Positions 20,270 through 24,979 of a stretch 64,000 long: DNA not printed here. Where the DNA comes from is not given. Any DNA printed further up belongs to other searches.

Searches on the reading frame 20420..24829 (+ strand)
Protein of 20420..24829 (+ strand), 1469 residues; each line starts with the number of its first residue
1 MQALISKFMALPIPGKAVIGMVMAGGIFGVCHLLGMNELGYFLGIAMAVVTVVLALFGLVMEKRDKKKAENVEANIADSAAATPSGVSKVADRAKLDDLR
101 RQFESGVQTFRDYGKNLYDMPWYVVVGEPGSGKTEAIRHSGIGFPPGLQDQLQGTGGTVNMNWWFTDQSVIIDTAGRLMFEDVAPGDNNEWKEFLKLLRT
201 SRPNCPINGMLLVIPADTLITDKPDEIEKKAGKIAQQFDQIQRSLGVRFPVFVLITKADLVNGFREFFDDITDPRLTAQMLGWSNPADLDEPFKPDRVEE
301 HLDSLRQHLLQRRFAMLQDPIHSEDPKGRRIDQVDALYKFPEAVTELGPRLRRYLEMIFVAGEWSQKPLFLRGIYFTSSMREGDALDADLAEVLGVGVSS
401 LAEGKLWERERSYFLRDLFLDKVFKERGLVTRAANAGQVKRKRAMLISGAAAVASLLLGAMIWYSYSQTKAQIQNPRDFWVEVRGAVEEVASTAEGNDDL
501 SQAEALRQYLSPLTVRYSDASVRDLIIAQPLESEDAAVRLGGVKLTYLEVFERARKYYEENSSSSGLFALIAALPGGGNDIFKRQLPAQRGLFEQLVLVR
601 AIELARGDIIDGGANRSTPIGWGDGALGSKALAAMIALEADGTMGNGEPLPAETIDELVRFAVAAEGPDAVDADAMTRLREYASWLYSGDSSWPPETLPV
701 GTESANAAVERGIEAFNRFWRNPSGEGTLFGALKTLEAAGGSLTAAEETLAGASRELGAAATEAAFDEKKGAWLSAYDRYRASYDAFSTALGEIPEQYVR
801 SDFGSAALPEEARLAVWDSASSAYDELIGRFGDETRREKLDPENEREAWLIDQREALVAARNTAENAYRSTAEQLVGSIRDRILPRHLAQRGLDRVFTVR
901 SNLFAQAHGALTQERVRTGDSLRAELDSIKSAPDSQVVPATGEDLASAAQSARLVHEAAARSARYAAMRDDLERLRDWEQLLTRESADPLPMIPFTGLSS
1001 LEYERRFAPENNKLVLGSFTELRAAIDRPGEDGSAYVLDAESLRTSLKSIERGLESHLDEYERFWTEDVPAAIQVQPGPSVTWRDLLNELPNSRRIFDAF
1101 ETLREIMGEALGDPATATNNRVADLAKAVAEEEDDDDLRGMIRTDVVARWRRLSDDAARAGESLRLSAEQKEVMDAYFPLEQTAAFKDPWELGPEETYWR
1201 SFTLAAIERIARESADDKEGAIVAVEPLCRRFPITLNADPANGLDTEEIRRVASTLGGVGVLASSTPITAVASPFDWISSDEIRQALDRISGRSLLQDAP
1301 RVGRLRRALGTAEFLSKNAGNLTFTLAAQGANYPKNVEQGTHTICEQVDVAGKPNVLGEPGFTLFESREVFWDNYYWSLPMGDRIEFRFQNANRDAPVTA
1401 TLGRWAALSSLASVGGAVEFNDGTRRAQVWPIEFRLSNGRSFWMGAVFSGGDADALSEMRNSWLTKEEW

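Call 3: search_protein_families(library=pfam, proteins=[window:20420-24829:+], max_evalue=0.1)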
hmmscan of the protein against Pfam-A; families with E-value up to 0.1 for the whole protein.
window:20420-24829:+ (1469 aa): 1 family
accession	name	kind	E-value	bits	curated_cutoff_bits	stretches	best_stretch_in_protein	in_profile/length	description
PF14331.11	IcmF-related_N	-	6.3e-58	196.6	25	1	187-446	4-254/259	IcmF-related N-terminal domain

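Call 6: search_protein_families(library=ncbifam, proteins=[window:20420-24829:+], max_evalue=0.1)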
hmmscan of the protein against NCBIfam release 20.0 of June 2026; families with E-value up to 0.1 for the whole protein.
window:20420-24829:+ (1469 aa): 2 families
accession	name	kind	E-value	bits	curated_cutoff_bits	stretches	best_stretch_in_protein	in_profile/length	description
TIGR03348.1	VI_IcmF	equivalog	1.3e-92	311.6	388.15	1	45-508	36-496/1168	type VI secretion system membrane subunit TssM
NF038226.1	IcmF_IVB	equivalog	4.3e-08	31.5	1000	1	159-468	57-340/973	type IVB secretion system protein IcmF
